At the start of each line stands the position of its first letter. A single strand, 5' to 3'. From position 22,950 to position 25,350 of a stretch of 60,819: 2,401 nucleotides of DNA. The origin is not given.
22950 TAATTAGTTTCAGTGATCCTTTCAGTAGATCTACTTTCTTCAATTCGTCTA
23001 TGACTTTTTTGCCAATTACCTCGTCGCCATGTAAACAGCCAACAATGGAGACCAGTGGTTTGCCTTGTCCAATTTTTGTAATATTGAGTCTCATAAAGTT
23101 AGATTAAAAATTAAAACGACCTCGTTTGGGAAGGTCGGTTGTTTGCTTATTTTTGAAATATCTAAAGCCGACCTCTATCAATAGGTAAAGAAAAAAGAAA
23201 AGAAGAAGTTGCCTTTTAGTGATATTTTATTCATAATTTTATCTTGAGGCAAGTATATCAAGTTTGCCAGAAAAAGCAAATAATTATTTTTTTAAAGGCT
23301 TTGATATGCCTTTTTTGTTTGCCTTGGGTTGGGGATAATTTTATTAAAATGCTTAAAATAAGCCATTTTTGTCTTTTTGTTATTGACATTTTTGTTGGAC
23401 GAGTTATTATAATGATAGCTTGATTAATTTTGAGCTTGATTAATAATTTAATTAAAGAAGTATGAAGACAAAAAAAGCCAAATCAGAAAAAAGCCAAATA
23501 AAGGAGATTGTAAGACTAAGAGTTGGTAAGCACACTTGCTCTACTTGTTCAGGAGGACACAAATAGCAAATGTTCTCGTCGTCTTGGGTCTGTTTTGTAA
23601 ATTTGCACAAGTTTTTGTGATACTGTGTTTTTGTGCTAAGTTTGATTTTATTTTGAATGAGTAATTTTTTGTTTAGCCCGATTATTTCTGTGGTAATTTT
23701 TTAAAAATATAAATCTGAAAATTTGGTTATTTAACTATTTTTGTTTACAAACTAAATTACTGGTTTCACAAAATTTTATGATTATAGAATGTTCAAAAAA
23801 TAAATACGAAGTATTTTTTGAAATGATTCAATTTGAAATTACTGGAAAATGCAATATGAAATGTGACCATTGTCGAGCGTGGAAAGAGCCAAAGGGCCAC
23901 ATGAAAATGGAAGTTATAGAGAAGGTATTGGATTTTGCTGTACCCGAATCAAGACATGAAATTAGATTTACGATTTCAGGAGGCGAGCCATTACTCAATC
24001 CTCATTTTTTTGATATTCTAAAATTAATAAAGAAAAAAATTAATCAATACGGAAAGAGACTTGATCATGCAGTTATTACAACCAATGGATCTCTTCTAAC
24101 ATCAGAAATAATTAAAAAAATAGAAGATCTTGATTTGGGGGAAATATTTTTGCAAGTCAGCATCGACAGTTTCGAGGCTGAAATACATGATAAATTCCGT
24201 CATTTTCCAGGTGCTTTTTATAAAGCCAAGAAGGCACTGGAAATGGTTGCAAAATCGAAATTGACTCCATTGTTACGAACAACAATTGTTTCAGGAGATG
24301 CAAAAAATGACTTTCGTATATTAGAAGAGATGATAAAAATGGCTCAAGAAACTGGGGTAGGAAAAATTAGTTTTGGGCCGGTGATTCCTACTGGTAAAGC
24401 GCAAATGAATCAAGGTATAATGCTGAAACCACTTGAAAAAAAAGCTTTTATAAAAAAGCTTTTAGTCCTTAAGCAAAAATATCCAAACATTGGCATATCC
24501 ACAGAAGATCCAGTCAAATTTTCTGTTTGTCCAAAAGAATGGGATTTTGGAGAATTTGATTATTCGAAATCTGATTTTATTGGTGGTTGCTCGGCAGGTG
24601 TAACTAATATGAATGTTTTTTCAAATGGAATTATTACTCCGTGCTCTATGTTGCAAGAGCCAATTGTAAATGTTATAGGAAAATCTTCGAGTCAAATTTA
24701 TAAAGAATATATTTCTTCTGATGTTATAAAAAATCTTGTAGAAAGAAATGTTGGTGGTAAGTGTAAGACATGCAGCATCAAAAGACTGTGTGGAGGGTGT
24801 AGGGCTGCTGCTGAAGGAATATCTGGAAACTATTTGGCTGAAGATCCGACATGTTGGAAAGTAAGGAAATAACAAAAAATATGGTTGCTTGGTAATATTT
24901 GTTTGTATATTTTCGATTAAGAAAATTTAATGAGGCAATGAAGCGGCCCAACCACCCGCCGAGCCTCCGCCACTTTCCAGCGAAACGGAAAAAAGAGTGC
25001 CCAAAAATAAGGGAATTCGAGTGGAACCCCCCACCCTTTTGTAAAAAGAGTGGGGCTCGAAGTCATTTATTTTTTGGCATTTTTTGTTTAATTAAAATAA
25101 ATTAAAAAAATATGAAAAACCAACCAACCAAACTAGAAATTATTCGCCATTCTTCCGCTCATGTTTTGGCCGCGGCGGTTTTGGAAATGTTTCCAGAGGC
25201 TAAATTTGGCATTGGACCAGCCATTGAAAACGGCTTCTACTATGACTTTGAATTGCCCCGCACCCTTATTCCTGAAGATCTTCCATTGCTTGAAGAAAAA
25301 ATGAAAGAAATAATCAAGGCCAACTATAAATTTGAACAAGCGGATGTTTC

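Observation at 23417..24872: Candidate RiPP pair: a 34-aa Lys-rich peptide ending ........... next to a radical SAM/SPASM enzyme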

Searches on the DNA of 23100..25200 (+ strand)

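Call 47: search_rna_families(source=window, start=23100, end=25200, threshold=evalue, max_evalue=1)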
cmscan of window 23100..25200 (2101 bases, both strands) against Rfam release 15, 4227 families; matches with E-value up to 1: 1.
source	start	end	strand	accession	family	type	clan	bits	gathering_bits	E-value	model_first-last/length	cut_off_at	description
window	23902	23960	+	RF02111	IS009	Gene;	-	17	117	0.37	1-199/199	no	IS009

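Call 59: search_rna_families(sources=[L161, L163, L164, L165, L166, L167, L169, L170, L081, L082, L083, L084], threshold=evalue, max_evalue=0.1, show_alignments=3)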
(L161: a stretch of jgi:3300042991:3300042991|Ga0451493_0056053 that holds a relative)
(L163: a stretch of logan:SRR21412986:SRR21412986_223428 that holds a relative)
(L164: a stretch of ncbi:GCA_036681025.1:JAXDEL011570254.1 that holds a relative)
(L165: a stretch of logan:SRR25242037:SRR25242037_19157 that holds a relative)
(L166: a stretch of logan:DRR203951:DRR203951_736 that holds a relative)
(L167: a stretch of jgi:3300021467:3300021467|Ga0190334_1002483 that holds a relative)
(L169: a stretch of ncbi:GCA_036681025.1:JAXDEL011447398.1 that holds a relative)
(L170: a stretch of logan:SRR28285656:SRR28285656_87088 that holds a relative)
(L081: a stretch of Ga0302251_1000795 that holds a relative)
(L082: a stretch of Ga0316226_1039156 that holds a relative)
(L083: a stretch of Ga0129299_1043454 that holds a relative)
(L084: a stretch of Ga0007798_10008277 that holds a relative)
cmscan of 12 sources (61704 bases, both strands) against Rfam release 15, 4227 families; matches with E-value up to 0.1: 14.
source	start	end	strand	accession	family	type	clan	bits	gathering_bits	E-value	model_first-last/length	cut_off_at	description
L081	3567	3639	+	RF00005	tRNA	Gene; tRNA;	CL00001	79.4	29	7.6e-16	1-71/71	no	tRNA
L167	4908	4979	+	RF00005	tRNA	Gene; tRNA;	CL00001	73.5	29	3.3e-14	1-71/71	no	tRNA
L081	7102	7175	+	RF00005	tRNA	Gene; tRNA;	CL00001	69.5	29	4.1e-13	1-71/71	no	tRNA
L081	7600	7672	+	RF00005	tRNA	Gene; tRNA;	CL00001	68.1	29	9.9e-13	1-71/71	no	tRNA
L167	4636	4709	+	RF00005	tRNA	Gene; tRNA;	CL00001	66.8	29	2.3e-12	1-71/71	no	tRNA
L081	7709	7781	+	RF00005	tRNA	Gene; tRNA;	CL00001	65.9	29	4.2e-12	1-71/71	no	tRNA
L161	4585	4655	-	RF00005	tRNA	Gene; tRNA;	CL00001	61.4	29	6.8e-11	1-71/71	no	tRNA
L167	4828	4901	+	RF00005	tRNA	Gene; tRNA;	CL00001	59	29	3.3e-10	1-71/71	no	tRNA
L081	12702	12783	+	RF00005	tRNA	Gene; tRNA;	CL00001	58.4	29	4.6e-10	1-71/71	no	tRNA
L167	4532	4616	+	RF00005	tRNA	Gene; tRNA;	CL00001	54.4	29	6e-09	1-71/71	no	tRNA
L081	7788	7859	+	RF00005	tRNA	Gene; tRNA;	CL00001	51.9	29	2.9e-08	1-71/71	no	tRNA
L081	7515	7598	+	RF00005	tRNA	Gene; tRNA;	CL00001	44.9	29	2.5e-06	1-71/71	no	tRNA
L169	1306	1511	+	RF00230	T-box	Cis-reg; leader;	-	43.2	93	3e-06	1-219/219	no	T-box leader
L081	3567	3640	-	RF04354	Plastid-ycf2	Cis-reg;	-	36.3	65.7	0.00064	1-75/75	no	Plastid-ycf2 5UTR RNA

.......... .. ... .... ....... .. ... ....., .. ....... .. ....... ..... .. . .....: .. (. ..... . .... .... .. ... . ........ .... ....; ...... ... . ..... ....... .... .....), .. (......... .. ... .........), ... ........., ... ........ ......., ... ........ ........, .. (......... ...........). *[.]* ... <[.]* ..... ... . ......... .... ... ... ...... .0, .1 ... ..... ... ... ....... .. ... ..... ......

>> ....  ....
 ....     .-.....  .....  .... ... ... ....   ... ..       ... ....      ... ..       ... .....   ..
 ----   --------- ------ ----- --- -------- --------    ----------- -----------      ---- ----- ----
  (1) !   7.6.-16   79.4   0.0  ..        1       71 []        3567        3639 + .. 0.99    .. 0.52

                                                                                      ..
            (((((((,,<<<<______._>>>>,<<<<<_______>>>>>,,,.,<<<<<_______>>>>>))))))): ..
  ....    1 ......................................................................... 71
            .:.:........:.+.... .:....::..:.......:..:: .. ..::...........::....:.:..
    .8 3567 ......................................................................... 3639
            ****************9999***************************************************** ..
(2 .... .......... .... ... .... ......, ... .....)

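Call 60: search_rna_families(source=L169, start=1200, end=1600, threshold=evalue, max_evalue=1, show_alignments=1)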
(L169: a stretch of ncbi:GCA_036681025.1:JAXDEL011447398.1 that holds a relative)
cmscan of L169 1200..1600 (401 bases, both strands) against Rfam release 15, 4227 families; matches with E-value up to 1: 2.
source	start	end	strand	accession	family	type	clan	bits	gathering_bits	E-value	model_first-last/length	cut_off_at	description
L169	1306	1511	+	RF00230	T-box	Cis-reg; leader;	-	43.2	93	2e-08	1-219/219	no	T-box leader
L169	1349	1491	+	RF02998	IS605-orfB-II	Gene; sRNA;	-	22.1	88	0.15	1-155/155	no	IS605-orfB-II RNA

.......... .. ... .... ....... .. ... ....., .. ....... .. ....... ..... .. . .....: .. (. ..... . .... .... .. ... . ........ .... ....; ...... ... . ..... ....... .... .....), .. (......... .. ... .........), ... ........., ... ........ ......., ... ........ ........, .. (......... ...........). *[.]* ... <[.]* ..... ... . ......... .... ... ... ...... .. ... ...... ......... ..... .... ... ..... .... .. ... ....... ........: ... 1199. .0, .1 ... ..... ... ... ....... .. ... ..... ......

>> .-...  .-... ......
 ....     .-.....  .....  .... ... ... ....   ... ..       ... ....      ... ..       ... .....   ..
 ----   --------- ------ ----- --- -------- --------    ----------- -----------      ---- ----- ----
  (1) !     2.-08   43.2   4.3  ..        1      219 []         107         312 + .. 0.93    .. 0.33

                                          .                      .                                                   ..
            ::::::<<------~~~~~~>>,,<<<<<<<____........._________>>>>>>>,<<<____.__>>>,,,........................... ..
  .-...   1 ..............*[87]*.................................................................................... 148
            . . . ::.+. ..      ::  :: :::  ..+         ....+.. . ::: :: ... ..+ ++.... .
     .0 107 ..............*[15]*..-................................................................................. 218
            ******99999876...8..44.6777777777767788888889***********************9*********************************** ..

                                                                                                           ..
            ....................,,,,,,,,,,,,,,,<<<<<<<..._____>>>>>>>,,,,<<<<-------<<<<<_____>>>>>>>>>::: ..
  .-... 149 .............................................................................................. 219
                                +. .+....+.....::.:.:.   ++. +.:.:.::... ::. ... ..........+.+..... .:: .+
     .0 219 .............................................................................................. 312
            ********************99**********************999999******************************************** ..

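Call 61: search_rna_families(source=L164, start=3150, end=3600, threshold=evalue, max_evalue=10, show_alignments=1)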
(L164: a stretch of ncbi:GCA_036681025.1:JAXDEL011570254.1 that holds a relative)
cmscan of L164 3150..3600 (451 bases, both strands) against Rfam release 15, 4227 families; matches with E-value up to 10: 12.
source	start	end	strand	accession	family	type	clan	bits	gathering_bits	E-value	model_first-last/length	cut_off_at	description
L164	3268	3447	-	RF00230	T-box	Cis-reg; leader;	-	35.4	93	2.4e-06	1-219/219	no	T-box leader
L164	3223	3299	-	RF04106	mir-1303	Gene; miRNA;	-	24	107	0.03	1-85/85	no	mir-1303 microRNA precursor family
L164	3230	3294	-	RF04211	MIR5185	Gene; miRNA;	-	20.6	101.7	0.16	1-111/111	no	MIR5185 microRNA precursor family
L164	3240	3278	-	RF00749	mir-208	Gene; miRNA;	-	19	56.4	0.11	1-77/77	no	mir-208 microRNA precursor family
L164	3231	3287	-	RF03339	mir-3047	Gene; miRNA;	-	18.9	53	0.46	1-61/61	no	mir-3047 microRNA precursor family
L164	3240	3280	+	RF03719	mir-3914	Gene; miRNA;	-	18.2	97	0.5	29-67/95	no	mir-3914 microRNA precursor family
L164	3234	3284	-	RF03621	MIR4245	Gene; miRNA;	-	17.9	74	1.8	1-128/128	no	MIR4245 microRNA precursor family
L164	3434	3488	-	RF01088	TLS-PK5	Cis-reg;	-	17.2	70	2.2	1-68/68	no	Pseudoknot of tRNA-like structure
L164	3239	3281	-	RF00655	mir-28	Gene; miRNA;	CL00086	16.4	64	3.1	1-78/78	no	mir-28 microRNA precursor family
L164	3238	3282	-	RF04099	MIR837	Gene; miRNA;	-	16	117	2.3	1-122/122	no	MIR837 microRNA precursor family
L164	3389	3454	+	RF01652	ceN70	Gene; snRNA; snoRNA; CD-box;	-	13.9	65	4.5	1-71/71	no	Caenorhabditis snoRNA ceN70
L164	3172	3297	+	RF01295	SCARNA7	Gene; snRNA; snoRNA; scaRNA;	-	11.4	65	1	1-330/330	no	Small Cajal body-specific RNA 7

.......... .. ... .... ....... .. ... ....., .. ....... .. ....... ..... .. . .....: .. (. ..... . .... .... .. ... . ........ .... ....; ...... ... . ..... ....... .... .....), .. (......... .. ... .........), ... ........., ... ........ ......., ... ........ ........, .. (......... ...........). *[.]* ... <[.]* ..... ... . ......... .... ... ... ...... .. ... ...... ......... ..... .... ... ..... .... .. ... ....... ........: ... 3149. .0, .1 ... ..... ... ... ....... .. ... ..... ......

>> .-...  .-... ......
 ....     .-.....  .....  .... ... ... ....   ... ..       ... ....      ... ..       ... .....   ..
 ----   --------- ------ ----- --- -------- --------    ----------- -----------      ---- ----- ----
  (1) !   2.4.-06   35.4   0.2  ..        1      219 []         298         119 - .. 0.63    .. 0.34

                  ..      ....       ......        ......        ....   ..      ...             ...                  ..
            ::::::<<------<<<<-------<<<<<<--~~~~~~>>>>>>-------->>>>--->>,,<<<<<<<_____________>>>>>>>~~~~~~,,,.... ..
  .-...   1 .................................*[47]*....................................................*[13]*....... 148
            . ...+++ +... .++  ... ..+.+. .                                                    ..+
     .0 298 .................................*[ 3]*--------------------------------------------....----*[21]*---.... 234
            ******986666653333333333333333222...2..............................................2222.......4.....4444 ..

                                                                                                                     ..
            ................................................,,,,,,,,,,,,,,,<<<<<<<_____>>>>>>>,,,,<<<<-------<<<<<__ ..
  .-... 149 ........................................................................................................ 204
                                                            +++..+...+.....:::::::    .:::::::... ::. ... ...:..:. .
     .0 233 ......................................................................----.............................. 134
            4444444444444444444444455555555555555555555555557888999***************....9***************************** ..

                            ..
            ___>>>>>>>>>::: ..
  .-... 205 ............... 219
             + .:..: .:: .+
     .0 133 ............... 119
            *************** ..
